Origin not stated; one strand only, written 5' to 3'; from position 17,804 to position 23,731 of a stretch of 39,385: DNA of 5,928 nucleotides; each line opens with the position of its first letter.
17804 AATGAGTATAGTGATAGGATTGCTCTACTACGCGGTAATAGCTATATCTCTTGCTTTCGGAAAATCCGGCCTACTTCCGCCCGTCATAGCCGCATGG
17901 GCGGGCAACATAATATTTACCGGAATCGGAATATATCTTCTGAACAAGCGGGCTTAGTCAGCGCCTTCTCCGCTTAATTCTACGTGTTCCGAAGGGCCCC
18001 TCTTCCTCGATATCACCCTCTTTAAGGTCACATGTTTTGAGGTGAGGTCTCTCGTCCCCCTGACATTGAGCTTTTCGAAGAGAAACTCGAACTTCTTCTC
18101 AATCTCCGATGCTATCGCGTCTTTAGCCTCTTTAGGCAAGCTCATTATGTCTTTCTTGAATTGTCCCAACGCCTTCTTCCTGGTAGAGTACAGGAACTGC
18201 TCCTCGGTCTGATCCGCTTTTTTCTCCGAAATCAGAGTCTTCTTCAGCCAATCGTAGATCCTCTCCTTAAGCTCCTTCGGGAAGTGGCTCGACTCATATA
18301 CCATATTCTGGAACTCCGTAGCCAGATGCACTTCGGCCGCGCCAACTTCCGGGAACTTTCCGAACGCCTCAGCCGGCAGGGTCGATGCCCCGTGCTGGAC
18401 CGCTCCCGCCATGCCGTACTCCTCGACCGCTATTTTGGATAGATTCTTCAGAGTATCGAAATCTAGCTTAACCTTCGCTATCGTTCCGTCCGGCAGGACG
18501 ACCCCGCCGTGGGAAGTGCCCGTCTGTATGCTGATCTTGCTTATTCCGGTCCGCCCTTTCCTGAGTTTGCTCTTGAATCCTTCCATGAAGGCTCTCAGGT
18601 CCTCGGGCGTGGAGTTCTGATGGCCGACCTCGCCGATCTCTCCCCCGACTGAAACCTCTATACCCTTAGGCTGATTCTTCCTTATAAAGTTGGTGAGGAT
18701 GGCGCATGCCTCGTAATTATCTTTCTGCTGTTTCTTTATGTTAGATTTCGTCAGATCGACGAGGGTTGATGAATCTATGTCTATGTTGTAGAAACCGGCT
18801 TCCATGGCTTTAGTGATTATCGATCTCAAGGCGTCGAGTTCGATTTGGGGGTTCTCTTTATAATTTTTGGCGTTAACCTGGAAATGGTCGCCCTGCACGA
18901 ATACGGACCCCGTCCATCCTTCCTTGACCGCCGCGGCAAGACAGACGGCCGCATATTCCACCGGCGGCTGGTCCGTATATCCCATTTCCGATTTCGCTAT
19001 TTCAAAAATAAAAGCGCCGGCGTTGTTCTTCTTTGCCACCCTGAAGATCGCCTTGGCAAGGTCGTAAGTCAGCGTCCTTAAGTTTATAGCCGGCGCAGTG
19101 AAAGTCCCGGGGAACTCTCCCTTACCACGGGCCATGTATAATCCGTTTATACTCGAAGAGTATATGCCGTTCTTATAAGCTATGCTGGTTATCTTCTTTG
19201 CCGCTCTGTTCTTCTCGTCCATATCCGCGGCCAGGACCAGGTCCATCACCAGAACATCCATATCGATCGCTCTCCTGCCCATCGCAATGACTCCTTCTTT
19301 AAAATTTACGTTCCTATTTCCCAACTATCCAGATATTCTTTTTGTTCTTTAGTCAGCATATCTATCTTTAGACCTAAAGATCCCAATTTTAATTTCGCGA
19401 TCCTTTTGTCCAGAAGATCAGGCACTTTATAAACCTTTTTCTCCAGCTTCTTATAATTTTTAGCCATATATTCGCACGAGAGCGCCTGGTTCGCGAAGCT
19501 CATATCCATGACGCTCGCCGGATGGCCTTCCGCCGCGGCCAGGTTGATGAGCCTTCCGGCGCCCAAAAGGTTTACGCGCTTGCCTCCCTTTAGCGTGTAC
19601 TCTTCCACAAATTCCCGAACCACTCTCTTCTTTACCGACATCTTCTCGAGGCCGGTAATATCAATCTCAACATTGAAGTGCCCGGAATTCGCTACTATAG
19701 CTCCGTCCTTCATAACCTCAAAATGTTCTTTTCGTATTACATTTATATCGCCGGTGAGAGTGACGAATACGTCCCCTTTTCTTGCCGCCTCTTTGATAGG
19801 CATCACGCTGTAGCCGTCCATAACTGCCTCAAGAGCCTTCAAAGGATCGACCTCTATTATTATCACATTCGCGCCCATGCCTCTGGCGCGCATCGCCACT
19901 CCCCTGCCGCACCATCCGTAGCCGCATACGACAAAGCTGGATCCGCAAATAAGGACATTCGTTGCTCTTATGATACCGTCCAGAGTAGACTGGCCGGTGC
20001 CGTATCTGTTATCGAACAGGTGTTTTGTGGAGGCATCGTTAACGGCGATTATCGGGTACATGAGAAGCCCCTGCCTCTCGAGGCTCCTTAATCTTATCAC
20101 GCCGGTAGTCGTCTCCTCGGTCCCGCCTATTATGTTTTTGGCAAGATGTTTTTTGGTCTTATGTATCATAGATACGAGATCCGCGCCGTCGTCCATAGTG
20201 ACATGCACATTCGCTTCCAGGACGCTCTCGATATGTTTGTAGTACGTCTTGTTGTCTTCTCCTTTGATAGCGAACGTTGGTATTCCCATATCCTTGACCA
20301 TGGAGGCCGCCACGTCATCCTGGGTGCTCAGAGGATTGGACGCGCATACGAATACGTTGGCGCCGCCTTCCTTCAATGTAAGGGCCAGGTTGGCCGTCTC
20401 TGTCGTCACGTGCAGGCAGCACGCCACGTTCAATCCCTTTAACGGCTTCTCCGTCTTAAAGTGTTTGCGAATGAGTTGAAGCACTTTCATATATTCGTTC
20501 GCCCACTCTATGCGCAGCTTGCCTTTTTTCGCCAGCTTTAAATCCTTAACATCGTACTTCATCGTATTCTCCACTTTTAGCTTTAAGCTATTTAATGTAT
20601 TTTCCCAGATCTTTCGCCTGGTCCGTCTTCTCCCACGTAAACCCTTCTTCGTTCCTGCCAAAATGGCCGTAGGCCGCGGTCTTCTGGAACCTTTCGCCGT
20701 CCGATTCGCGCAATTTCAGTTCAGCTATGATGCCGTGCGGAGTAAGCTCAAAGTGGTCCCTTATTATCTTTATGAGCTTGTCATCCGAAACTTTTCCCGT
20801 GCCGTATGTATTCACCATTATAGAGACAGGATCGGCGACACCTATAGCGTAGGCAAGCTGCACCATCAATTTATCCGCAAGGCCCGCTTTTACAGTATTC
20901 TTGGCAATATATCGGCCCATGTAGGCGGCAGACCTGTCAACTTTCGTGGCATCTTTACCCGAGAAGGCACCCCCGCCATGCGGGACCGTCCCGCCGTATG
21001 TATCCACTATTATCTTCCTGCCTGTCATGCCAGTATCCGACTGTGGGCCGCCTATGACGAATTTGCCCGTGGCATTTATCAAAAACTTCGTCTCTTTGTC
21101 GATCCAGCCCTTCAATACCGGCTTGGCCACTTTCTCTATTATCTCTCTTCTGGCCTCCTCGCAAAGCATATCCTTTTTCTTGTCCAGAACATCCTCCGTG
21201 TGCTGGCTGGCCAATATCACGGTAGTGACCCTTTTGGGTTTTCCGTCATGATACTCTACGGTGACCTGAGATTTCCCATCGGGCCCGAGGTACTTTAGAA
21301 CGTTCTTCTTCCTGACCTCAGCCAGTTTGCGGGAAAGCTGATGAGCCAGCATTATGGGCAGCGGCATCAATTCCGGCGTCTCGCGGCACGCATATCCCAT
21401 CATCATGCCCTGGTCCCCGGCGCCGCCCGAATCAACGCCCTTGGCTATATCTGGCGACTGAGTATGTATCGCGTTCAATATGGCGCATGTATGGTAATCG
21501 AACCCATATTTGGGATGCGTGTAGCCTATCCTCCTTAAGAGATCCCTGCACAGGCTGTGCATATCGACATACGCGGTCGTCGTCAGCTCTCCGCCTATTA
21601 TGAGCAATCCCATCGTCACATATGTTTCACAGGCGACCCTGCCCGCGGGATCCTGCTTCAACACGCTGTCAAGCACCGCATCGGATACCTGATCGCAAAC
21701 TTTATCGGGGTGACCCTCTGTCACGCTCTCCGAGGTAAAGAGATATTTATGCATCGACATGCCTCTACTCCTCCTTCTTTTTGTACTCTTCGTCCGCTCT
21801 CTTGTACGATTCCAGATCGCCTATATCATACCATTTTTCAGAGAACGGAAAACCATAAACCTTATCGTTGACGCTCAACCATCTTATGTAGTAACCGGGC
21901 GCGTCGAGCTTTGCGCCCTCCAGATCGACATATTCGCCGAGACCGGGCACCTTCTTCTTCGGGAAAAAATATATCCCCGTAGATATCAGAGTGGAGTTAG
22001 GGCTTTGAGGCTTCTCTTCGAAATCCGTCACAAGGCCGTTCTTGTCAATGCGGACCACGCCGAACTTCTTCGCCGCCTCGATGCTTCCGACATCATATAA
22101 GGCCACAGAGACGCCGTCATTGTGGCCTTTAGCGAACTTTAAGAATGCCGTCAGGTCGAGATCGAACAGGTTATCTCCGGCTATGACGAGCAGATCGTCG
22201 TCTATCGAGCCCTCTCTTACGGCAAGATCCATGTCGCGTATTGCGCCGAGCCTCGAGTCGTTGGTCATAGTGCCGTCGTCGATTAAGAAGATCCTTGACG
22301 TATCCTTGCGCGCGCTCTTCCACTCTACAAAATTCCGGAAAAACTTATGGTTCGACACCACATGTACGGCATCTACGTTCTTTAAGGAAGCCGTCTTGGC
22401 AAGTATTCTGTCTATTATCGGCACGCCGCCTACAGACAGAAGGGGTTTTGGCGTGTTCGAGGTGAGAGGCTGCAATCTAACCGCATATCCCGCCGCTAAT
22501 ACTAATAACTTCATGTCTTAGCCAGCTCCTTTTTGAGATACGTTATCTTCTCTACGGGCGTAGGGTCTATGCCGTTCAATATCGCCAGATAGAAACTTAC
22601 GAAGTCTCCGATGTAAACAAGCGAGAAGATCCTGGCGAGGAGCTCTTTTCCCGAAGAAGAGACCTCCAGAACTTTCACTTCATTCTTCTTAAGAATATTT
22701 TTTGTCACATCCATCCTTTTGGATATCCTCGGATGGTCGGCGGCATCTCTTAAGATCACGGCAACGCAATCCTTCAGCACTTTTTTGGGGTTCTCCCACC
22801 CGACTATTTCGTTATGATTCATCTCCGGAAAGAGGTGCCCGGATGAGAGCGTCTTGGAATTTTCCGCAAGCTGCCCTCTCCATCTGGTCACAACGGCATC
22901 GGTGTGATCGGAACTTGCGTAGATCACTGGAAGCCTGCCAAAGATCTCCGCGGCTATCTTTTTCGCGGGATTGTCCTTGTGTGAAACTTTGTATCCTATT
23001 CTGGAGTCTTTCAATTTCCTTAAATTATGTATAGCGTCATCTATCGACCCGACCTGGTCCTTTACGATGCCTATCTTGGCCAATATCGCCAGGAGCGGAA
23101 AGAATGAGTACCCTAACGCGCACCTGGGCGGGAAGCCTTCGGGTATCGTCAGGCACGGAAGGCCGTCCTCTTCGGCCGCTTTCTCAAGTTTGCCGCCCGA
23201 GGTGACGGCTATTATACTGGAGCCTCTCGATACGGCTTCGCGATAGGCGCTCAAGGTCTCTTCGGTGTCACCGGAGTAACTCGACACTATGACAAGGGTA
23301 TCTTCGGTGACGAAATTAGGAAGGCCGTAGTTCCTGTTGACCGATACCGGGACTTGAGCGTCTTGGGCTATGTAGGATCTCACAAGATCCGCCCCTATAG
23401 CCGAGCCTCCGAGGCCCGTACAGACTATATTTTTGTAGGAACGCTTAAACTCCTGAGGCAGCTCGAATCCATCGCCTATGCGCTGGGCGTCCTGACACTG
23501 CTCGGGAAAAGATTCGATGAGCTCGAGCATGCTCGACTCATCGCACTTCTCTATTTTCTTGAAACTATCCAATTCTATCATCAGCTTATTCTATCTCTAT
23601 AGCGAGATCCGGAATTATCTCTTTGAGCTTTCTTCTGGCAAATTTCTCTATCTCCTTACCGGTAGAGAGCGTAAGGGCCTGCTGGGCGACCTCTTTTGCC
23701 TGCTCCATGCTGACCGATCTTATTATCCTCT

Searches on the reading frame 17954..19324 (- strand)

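Call 7: search_protein_families(library=pfam, proteins=[window:17954-19324:-], max_evalue=0.001)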
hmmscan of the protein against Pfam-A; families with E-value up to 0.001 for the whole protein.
window:17954-19324:- (456 aa): 1 family
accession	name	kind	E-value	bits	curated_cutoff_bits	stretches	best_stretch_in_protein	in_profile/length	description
PF01116.26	F_bP_aldolase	-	7.9e-16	58.8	25.5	1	76-413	16-270/277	Fructose-bisphosphate aldolase class-II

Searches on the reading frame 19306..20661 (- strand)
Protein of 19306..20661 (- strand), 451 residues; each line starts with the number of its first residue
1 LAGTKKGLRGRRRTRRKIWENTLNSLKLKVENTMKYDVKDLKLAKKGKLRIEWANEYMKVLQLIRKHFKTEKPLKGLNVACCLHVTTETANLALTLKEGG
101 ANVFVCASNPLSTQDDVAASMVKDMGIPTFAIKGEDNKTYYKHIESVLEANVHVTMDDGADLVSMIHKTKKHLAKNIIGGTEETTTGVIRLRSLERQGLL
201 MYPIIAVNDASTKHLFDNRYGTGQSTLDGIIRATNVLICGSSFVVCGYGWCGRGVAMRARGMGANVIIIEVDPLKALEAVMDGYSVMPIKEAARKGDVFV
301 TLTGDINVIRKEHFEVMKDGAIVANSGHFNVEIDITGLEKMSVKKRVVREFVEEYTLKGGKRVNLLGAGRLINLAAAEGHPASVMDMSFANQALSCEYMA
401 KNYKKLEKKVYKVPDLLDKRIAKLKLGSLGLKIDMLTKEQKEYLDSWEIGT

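Call 7: search_protein_families(library=pfam, proteins=[window:19306-20661:-], max_evalue=0.001)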
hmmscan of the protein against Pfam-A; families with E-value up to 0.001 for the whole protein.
window:19306-20661:- (451 aa): 4 families
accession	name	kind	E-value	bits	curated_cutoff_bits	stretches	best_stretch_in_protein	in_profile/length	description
PF05221.23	AdoHcyase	-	9.8e-61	205.9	25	2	35-171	1-141/299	S-adenosyl-L-homocysteine hydrolase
PF00670.27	AdoHcyase_NAD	-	5e-52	176.7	27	1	218-378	1-161/162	S-adenosyl-L-homocysteine hydrolase, NAD binding domain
PF07991.19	KARI_N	-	4.2e-08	33.4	20.6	1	241-334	5-102/165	Acetohydroxy acid isomeroreductase, NADPH-binding domain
PF02826.25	2-Hacid_dh_C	-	3.7e-07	30.1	25.1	1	240-327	36-127/178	D-isomer specific 2-hydroxyacid dehydrogenase, NAD binding domain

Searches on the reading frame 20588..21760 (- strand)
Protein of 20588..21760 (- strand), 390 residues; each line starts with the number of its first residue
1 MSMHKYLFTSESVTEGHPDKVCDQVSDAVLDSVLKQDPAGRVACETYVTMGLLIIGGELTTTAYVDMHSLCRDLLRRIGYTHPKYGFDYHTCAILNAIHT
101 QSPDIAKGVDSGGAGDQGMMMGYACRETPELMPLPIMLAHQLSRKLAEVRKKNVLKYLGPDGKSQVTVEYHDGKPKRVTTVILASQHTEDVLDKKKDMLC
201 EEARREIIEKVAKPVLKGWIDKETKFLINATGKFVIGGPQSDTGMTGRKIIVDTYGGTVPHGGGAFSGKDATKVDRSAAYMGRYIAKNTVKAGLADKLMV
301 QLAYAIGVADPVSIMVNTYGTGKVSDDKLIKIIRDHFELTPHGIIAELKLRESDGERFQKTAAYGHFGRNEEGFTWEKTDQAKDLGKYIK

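Call 7: search_protein_families(library=pfam, proteins=[window:20588-21760:-], max_evalue=0.001)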
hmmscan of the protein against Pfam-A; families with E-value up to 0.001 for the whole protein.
window:20588-21760:- (390 aa): 3 families
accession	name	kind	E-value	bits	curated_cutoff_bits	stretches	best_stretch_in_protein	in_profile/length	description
PF02773.21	S-AdoMet_synt_C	-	4e-63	211.9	25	1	236-378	1-138/138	S-adenosylmethionine synthetase, C-terminal domain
PF02772.21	S-AdoMet_synt_M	-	6.4e-44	149.4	29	1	113-234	3-120/120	S-adenosylmethionine synthetase, central domain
PF00438.25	S-AdoMet_synt_N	-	6.2e-42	142.6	33.1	1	5-103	1-99/99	S-adenosylmethionine synthetase, N-terminal domain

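Call 46: find_related_loci(query=window:20588-21760:-, collection=genome_contigs, flank=1000)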
Query window:20588-21760:- (390 aa) in genome_contigs; peptide patterns used: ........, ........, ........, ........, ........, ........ (x = any residue, [..] = any of these).
599 stretches matched a pattern (row limit reached: there are more); 594 encode a relative of the query (tblastn E <= 1e-3); the best 80 are kept; 80 distinct loci.
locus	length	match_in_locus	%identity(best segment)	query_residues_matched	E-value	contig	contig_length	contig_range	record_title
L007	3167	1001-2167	83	1-389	0e+0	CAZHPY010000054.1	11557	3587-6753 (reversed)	MAG TPA_asm: uncultured Planctomycetia bacterium isolate binchicken_co220_179 genome assembly, contig: NODE_3669_length_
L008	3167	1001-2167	83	1-389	0e+0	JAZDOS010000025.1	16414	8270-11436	MAG: Candidatus Omnitrophota bacterium isolate MEGAHIT-group-0.790 k141_20531953, whole genome shotgun sequence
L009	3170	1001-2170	83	1-390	0e+0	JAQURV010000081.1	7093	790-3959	MAG: Candidatus Omnitrophota bacterium isolate STD1_81 NODE_35350_length_7093_cov_3.522394_Sandtown_D1, whole genome sho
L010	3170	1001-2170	82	1-390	0e+0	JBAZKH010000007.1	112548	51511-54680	MAG: Candidatus Omnitrophota bacterium isolate SO_2017_LW4_139 scaffold_539_c1_LW137-91_2017, whole genome shotgun seque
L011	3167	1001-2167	80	1-389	0e+0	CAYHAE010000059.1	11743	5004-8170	MAG TPA_asm: uncultured Planctomycetia bacterium isolate ERP119294_co1_439 genome assembly, contig: NODE_7386_length_117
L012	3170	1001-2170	81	1-390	0e+0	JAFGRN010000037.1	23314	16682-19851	MAG: Candidatus Omnitrophota bacterium isolate Zod_Metabat.83 k87_5779482, whole genome shotgun sequence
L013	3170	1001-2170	81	1-390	0e+0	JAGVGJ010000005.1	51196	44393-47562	MAG: Candidatus Omnitrophota bacterium isolate DeMMO2_5 c_000000076163, whole genome shotgun sequence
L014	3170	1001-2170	81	1-390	0e+0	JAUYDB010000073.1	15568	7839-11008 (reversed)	MAG: Candidatus Omnitrophota bacterium isolate C20_maxbin.118 C20_k141_471825, whole genome shotgun sequence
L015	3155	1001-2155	81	6-390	0e+0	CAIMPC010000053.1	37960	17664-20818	MAG: Candidatus Omnitrophica bacterium isolate AM5_bin-0158 genome assembly, contig: bin-0158:53/73, whole genome shotgu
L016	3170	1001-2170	80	1-390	0e+0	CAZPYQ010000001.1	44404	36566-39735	MAG TPA_asm: uncultured Planctomycetia bacterium isolate SRP098346_co1_237 genome assembly, contig: NODE_431_length_4440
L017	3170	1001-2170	82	1-390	0e+0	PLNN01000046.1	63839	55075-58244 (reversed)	MAG: Candidatus Omnitrophota bacterium isolate fen_1320 73.20120800_E1X.39_contig_5800, whole genome shotgun sequence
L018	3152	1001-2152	78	4-387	0e+0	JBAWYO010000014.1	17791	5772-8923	MAG: Candidatus Omnitrophota bacterium isolate ELA091 MAG091_14, whole genome shotgun sequence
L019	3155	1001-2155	72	1-389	0e+0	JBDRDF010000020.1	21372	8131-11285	MAG: Candidatus Omnitrophota bacterium isolate MEGAHIT-group-1.237 k141_3836904, whole genome shotgun sequence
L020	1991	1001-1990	82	1-330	0e+0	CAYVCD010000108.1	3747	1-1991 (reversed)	MAG TPA_asm: uncultured Planctomycetia bacterium isolate SRP178699_co1_431 genome assembly, contig: NODE_38212_length_37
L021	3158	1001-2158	69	2-387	0e+0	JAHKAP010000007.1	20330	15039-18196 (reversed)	MAG: Candidatus Omnitrophota bacterium isolate Undefined_mixed_planktonic.mb.47 Undefined_mixed_pl.mb.47_k141_116863, wh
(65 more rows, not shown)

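Call 63: predict_structure(alignment_id=A6)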
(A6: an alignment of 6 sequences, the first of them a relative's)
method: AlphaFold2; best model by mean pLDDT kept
length: 134 residues; sequences in the alignment: 6
mean_pLDDT: 45.7   pTM: 0.23
mean pLDDT of the five models: 45.7, 42.6, 41.6, 39.9, 38.7
residues with pLDDT >= 90: 0; 70-90: 13; 50-70: 26; < 50: 95
segments of 3 or more residues with pLDDT < 50: 1-4, 34-51, 62-73, 75-134
pLDDT, mean of each block of 10 residues (from residue 1): 52 79 66 45 44 51 45 44 40 35 35 32 32 31
secondary structure, 60 per line:
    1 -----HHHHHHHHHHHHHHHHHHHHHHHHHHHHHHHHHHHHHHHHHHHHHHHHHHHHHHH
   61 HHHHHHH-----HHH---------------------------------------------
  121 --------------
elements in order: H6-67

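Call 64: search_protein_families(library=pfam, alignment_id=A6, max_evalue=10)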
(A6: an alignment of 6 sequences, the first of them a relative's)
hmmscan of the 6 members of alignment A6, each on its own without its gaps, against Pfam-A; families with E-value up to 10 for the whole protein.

A. member 1, P0124 (134 aa): 0 families

B. families by the number of members that match (of 6 scanned): 1 family
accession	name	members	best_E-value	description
PF13261.11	DUF4052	1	0.028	Protein of unknown function (DUF4052)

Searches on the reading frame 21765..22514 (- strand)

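Call 8: search_protein_families(library=pfam, proteins=[window:21765-22514:-], max_evalue=0.001)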
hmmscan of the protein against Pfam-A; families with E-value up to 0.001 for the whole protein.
window:21765-22514:- (249 aa): 3 families
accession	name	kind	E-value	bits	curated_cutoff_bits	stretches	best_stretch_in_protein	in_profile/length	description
PF00483.29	NTP_transferase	-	1.5e-33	116.8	21.2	1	4-246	3-244/245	Nucleotidyl transferase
PF12804.13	NTP_transf_3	-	1.5e-07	32.2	27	1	4-117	2-98/160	MobA-like NTP transferase domain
PF01128.25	IspD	-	0.00092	19.5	27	0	2-93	2-86/221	2-C-methyl-D-erythritol 4-phosphate cytidylyltransferase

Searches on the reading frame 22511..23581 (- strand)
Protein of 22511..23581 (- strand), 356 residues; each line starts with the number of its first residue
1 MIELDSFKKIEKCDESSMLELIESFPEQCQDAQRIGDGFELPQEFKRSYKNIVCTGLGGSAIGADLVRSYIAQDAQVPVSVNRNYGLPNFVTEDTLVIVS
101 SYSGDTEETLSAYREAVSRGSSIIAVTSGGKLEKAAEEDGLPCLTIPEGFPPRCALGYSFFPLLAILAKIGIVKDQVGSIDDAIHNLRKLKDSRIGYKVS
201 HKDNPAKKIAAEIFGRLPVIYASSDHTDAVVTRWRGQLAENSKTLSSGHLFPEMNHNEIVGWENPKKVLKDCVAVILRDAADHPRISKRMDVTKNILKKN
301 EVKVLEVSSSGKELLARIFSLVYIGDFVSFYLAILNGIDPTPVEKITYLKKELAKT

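Call 8: search_protein_families(library=pfam, proteins=[window:22511-23581:-], max_evalue=0.001)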
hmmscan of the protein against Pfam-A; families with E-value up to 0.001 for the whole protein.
window:22511-23581:- (356 aa): 2 families
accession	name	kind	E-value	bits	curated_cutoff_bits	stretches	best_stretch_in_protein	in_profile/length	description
PF10432.14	bact-PGI_C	-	6.2e-57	192.2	24.5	1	203-353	2-151/151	Bacterial phospho-glucose isomerase C-terminal SIS domain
PF01380.27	SIS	-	2.3e-07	31.1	25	1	50-129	6-89/131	SIS domain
